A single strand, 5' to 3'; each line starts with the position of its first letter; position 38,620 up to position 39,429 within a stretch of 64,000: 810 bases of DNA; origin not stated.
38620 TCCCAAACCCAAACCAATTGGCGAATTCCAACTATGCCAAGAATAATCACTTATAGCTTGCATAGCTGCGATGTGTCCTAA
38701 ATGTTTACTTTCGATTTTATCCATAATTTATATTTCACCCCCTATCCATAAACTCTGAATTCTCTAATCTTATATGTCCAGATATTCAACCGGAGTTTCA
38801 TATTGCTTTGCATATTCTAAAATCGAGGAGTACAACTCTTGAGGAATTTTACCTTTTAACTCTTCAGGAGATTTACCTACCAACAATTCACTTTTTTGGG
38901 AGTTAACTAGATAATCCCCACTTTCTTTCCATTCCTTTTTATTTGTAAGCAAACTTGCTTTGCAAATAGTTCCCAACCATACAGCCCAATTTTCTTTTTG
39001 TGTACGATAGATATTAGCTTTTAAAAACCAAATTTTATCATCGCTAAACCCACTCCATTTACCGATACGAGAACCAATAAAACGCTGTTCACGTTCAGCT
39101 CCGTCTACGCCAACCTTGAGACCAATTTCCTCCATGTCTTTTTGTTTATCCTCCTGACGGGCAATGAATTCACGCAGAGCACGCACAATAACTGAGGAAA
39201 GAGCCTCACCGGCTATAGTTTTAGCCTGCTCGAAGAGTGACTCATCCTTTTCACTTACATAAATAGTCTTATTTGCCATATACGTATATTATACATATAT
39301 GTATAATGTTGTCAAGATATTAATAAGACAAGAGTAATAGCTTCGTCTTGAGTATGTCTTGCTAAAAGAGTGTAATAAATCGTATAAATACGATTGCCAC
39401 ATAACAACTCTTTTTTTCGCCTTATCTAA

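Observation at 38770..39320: RHH/EXLDI gene with a perfect consensus promoter overlapped by an 18-bp perfect palindrome, apparently leaderless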

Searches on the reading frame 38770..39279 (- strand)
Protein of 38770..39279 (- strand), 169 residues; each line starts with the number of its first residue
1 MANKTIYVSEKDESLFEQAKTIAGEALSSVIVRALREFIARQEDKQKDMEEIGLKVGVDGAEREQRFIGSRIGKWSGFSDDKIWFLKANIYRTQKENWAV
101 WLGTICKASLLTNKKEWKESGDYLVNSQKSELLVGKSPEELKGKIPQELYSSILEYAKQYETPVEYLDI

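Call 3: search_protein_families(library=ncbifam, proteins=[window:38770-39279:-], max_evalue=1)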
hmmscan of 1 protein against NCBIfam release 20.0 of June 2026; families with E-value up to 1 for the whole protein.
window:38770-39279:- (169 aa): 1 family
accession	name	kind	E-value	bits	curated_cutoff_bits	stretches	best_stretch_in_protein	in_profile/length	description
TIGR04342.1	EXLDI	subfamily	2.1e-16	60.4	32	1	49-169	1-124/124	EXLDI protein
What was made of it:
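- On EXLDI protein (NCBIfam TIGR04342): 60.4 bits, E 2.1e-16, residues 49-169 matched to model positions 1-124 of 124 (call 3).
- Closest known: EXLDI protein family, NCBIfam TIGR04342. Same: It is a full member: 60.4 bits against a cut-off of 32, with the C-terminal EYLDI (call 3).
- Checked: It scores 60.4 bits against TIGR04342 EXLDI (cut-off 32) over residues 49-169 (call 3).
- Family: TIGR04342 at 60.4 bits against a cut-off of 32 (call 3).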

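Call 4: search_protein_families(library=pfam, proteins=[window:38770-39279:-], max_evalue=1)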
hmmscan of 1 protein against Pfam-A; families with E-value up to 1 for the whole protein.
window:38770-39279:- (169 aa): 1 family
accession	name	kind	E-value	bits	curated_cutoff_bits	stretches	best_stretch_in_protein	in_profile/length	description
PF09957.15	VapB_antitoxin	-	0.21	12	23.4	1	12-45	8-42/47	Bacterial antitoxin of type II TA system, VapB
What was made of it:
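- On Ribbon-helix-helix superfamily (CopG/Arc/MetJ, Pfam clan Met_repress): The window protein's best hit is VapB_antitoxin at 12 bits against 23.4 (call 4).
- On NikR-like regulators: There is no Pfam hit (call 4).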

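Call 9: find_homologous_proteins(query=window:38770-39279:-)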
Query window:38770-39279:- (169 aa): 218 proteins with E <= 0.001 among 250 candidates; the best 120 are listed.
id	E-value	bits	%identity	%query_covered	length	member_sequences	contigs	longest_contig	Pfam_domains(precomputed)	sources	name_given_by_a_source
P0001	2.0e-104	364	100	100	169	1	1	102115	-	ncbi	-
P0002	8.5e-84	297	77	100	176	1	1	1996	-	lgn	-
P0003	6.0e-83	295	78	100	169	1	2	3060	-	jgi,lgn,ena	-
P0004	8.1e-83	294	78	100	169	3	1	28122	-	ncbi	ncbi:MAG TPA: EXLDI protein [Patescibacteria group bacterium]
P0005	3.8e-82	292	78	100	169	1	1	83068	-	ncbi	-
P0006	4.7e-81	288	77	100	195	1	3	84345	-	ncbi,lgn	-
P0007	8.7e-81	288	76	100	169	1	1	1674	-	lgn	-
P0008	2.7e-80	286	76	100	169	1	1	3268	-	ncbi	-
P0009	1.2e-78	281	76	100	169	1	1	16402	-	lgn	-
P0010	2.0e-78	280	73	100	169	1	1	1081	-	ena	-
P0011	2.1e-78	280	74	100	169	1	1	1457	-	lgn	-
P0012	3.8e-78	279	73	100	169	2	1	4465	-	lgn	-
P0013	4.2e-78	279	74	100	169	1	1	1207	-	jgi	jgi:EXLDI family protein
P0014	4.3e-78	279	73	100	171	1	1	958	-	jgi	jgi:EXLDI family protein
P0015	2.4e-77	276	72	100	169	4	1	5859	-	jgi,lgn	jgi:EXLDI family protein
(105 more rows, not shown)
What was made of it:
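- The protein is unusually conserved (57-78% identity, fixed 169 aa), unlike fast-evolving antitoxins (call 9).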

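Call 11: find_related_loci(query=A1, collection=genome_contigs, flank=4000)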
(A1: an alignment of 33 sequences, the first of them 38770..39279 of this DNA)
Query A1 (169 aa) in genome_contigs; peptide patterns used: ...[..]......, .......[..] (x = any residue, [..] = any of these).
599 stretches matched a pattern (row limit reached: there are more); 514 encode a relative of the query (tblastn E <= 1e-3); the best 80 are kept; 80 distinct loci.
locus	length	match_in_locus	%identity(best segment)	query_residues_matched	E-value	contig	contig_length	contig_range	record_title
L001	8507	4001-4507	78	1-169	8e-89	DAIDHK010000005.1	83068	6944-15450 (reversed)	MAG TPA_asm: Candidatus Levyibacteriota bacterium isolate clean343 NODE_5_length_83068_cov_11.519008, whole genome shotg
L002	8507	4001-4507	78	1-169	7e-89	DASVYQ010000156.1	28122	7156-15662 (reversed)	MAG TPA_asm: Patescibacteria group bacterium isolate SMAG_U2606 k141_1748460, whole genome shotgun sequence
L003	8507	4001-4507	77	1-169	1e-87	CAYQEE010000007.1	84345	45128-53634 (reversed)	MAG TPA_asm: uncultured Gammaproteobacteria bacterium isolate SRP272529_co2_240 genome assembly, contig: NODE_305_length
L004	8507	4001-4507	72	1-169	9e-82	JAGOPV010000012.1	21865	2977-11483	MAG: Candidatus Levyibacteriota bacterium isolate Gw_Eff_bin_218 Gw_Eff_4867_length_21865_cov_8.922578, whole genome sho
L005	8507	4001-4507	72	1-169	5e-76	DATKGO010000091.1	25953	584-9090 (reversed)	MAG TPA_asm: Patescibacteria group bacterium isolate SMAG_U14553 k141_154261, whole genome shotgun sequence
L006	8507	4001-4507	66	1-169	5e-75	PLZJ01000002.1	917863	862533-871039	MAG: Candidatus Levyibacteriota bacterium isolate palsa_1332 73.20120700_P3D.151_contig_1296, whole genome shotgun seque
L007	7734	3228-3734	64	1-169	8e-72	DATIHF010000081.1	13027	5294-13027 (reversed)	MAG TPA_asm: Candidatus Saccharimonadales bacterium isolate SMAG_U15631 k141_1198840, whole genome shotgun sequence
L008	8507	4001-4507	60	1-169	4e-68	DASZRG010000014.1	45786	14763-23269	MAG TPA_asm: Patescibacteria group bacterium isolate SMAG_U6018 k141_67749, whole genome shotgun sequence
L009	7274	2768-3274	63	1-169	1e-67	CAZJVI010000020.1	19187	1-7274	MAG TPA_asm: uncultured Gammaproteobacteria bacterium isolate binchicken_co50_326 genome assembly, contig: NODE_3171_len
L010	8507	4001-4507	60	1-169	3e-67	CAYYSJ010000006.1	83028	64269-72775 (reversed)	MAG TPA_asm: uncultured Gammaproteobacteria bacterium isolate SRP272529_co1_214 genome assembly, contig: NODE_258_length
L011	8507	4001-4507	60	1-169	3e-66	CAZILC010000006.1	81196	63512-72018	MAG TPA_asm: uncultured Gammaproteobacteria bacterium isolate SRP200132_co1_59 genome assembly, contig: NODE_373_length_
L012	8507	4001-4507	59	1-169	3e-66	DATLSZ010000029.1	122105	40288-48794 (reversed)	MAG TPA_asm: Candidatus Acidiferrales bacterium isolate SMAG_U13943 k141_788886, whole genome shotgun sequence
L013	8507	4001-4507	63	1-169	6e-66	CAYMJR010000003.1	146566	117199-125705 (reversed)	MAG TPA_asm: uncultured Gammaproteobacteria bacterium isolate SRP272529_co1_137 genome assembly, contig: NODE_67_length_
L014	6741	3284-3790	57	1-169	3e-64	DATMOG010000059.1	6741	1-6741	MAG TPA_asm: Candidatus Sulfotelmatobacter sp. isolate SMAG_U12870 k141_232248, whole genome shotgun sequence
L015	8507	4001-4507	58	1-169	5e-63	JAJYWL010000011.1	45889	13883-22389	MAG: bacterium isolate FK3.bin113 NODE_1439_length_45889_cov_3.011494, whole genome shotgun sequence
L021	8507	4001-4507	54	1-169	5e-54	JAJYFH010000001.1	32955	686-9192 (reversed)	MAG: bacterium isolate DBS1-2.bin101 NODE_1022_length_32955_cov_1.905477, whole genome shotgun sequence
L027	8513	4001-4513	34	1-169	6e-24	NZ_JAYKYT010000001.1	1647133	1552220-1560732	Nocardia sp. CDC160 Scaffold1, whole genome shotgun sequence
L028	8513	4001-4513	36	1-169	1e-23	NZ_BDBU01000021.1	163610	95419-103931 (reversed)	Nocardia jejuensis NBRC 103114, whole genome shotgun sequence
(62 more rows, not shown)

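Call 18: search_protein_families(library=pfam, proteins=[L027:4561-5595:+, L027:5592-6362:+, L027:6701-7651:+, L027:2890-3210:+, L028:3435-3653:+, L027:155-895:+, L021:6556-7395:+, L007:941-1840:-], max_evalue=0.01)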
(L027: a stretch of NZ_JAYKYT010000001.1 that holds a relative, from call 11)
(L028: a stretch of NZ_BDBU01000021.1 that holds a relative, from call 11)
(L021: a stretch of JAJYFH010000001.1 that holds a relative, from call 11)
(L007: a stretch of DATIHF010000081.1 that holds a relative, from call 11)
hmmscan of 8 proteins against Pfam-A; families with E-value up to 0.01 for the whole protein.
L027:4561-5595:+ (344 aa): 6 families
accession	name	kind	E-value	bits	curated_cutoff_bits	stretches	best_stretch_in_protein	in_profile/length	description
PF00005.33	ABC_tran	-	2.8e-27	96.4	25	1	50-193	1-136/137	ABC transporter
PF13304.12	AAA_21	-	1.3e-12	48.8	27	2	163-223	235-298/304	AAA domain, putative AbiEii toxin, Type IV TA system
PF13476.12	AAA_23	-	0.0027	18.8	27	1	51-80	14-39/201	AAA domain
PF00004.35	AAA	-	0.0032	18.4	21.2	0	65-159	3-98/131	ATPase family associated with various cellular activities (AAA)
PF04380.18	BMFP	-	0.0045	17.8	37.2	0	229-278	8-58/77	Membrane fusogenic activity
PF13732.12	DrrA1-3_C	-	0.0078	17.3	27.4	0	247-332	1-80/81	ATP-binding protein DrrA1-3-like, C-terminal domain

L027:5592-6362:+ (256 aa): 2 families
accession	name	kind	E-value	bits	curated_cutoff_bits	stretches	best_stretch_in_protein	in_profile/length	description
PF01061.29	ABC2_membrane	-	6.4e-22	78.6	26.9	1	12-220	4-210/211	ABC-2 type transporter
PF12698.13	ABC2_membrane_3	-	4.9e-14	52.6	31.6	1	57-242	158-340/347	ABC-2 family transporter protein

L027:6701-7651:+ (316 aa): 0 families

L027:2890-3210:+ (106 aa): 0 families

L028:3435-3653:+ (72 aa): 0 families

L027:155-895:+ (246 aa): 0 families

L021:6556-7395:+ (279 aa): 7 families
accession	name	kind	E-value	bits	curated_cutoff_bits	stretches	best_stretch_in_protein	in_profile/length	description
PF00005.33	ABC_tran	-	2.5e-34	119.3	25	1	28-170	2-136/137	ABC transporter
PF13304.12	AAA_21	-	2.6e-14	54.4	27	1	140-202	235-300/304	AAA domain, putative AbiEii toxin, Type IV TA system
PF13175.12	AAA_15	-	1.7e-05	25.1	32.1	0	39-85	25-76/374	AAA ATPase domain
PF13476.12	AAA_23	-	0.0003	21.9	27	1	19-66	5-48/201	AAA domain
PF13555.12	AAA_29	-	0.00033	20.8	27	1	32-65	17-50/61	P-loop containing region of AAA domain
PF03215.21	Rad17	-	0.0043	17.4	23.8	1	25-90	33-97/186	Rad17 P-loop domain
PF02463.25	SMC_N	-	0.0076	16.1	40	0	18-55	7-42/220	RecF/RecN/SMC N terminal domain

L007:941-1840:- (299 aa): 2 families
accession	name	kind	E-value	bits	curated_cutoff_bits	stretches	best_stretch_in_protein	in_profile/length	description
PF00005.33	ABC_tran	-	2.4e-25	90.1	25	1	22-160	2-137/137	ABC transporter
PF13304.12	AAA_21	-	4.5e-16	60.2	27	1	128-190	234-299/304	AAA domain, putative AbiEii toxin, Type IV TA system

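Call 26: predict_structure(alignment_id=A1)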
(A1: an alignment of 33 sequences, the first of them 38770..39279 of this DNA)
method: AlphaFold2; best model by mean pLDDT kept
length: 169 residues; sequences in the alignment: 33
mean_pLDDT: 76.7   pTM: 0.63
mean pLDDT of the five models: 76.7, 76.7, 76.3, 75.2, 74.9
residues with pLDDT >= 90: 46; 70-90: 67; 50-70: 39; < 50: 17
segments of 3 or more residues with pLDDT < 50: 1-8, 24-26, 164-169
pLDDT, mean of each block of 10 residues (from residue 1): 45 59 54 65 70 87 89 91 91 90 87 79 79 91 91 86 46
secondary structure, 60 per line:
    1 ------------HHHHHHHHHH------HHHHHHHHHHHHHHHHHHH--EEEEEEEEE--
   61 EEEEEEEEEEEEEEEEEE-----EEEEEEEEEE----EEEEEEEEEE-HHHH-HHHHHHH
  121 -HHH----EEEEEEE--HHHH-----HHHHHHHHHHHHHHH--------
elements in order: H13-22 H29-47 E50-58 E61-78 E84-93 E98-107 H109-112 H114-120 E129-135 H138-141 H147-161

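Call 28: search_protein_representatives(protein=window:38770-39279:-)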
Query: 169 residues. Proteins with E-value up to 0.001 (for the whole library): 272; up to 1e-10: 58; up to 1e-30: 7. The best 150 are listed.
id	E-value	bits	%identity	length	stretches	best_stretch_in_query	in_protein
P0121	4.1e-55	202.4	59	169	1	1-169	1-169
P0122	1.0e-47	178.3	52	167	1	1-169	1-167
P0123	3.6e-40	153.8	58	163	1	1-127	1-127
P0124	2.2e-35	138.3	61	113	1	61-169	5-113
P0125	2.7e-35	138.0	44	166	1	1-168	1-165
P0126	4.6e-35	137.2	47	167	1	1-169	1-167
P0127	3.0e-34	134.6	55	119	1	1-118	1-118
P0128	3.3e-30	121.4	43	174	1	1-169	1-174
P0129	3.0e-27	111.9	38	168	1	1-169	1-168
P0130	7.4e-26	107.3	60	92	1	49-133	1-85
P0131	1.4e-22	96.6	61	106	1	1-80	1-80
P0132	2.0e-22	96.2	43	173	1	1-169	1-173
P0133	3.1e-20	89.0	63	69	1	102-169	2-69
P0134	6.9e-20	87.9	36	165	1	1-169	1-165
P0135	6.2e-18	81.5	36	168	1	1-169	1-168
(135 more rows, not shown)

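Call 31: search_solved_structures(query=A1, max_evalue=10, show_alignments=3)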
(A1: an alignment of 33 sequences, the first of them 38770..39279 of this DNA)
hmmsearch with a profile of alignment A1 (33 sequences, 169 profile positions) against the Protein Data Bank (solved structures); distinct sequences matched with E-value up to 10: 1.
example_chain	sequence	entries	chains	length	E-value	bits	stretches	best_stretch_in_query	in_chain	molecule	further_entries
1y66_A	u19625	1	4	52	0.33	14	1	29-67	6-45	engrailed homeodomain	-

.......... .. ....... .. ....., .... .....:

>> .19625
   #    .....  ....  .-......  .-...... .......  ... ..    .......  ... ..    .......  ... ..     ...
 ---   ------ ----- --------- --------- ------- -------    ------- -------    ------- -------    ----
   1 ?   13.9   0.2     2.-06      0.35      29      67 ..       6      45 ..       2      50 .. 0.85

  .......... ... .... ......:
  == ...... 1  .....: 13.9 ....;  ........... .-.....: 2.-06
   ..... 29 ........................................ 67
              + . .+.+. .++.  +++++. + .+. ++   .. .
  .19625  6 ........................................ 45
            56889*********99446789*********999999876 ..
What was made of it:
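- Tried and rejected: Solved structures by sequence: nothing for the whole protein (call 31).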

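Call 34: search_protein_families(library=pfam, alignment_id=A2, max_evalue=10)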
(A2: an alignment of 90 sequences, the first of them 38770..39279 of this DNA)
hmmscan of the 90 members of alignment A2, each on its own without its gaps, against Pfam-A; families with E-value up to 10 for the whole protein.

A. member 1, window:38770-39279:- (169 aa): 1 family
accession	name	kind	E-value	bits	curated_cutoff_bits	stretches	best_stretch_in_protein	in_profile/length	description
PF09957.15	VapB_antitoxin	-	0.21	12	23.4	1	12-45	8-42/47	Bacterial antitoxin of type II TA system, VapB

B. families by the number of members that match (of 90 scanned): 49 families (the first 25 are shown)
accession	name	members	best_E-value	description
PF07362.18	CcdA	9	0.05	Post-segregation antitoxin CcdA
PF21411.2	Rap1_C_Sp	7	0.032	S. pombe DNA-binding protein Rap1, C-terminal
PF07704.17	PSK_trans_fac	5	0.007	Rv0623-like transcription factor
PF01402.27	RHH_1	4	0.0016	Ribbon-helix-helix protein, copG family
PF09957.15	VapB_antitoxin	4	0.023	Bacterial antitoxin of type II TA system, VapB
PF14011.11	ESX-1_EspG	3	0.00038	EspG family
PF10703.15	MoaF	2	0.0099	MoaF N-terminal domain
PF20117.4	DUF6507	2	0.033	Family of unknown function (DUF6507)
PF13313.11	DUF4082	1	0.0018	Domain of unknown function (DUF4082)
PF19271.4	Nis1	1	0.02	Nis1 family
PF21816.3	Zap1_zf1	1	0.02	Zap1, C2H2 zinc finger 1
PF17011.10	DUF5093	1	0.021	Domain of unknown function (DUF5093)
PF10173.14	Mit_KHE1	1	0.024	Mitochondrial K+-H+ exchange-related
PF08866.15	DUF1831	1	0.034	Putative amino acid metabolism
PF22061.2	CSN7_HB_subdom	1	0.036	CSN7 helical bundle subdomain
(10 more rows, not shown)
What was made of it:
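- Closest known: RHH-class type II antitoxins. Same: An RHH N-terminus, first gene of a two-gene autoregulated cassette, and weak Pfam hits to VapB, CcdA and Rv0623-like models (calls 4, 34).
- A member may hit more than one family (call 34). There are weak VapB and CcdA Pfam hits (calls 4, 34).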
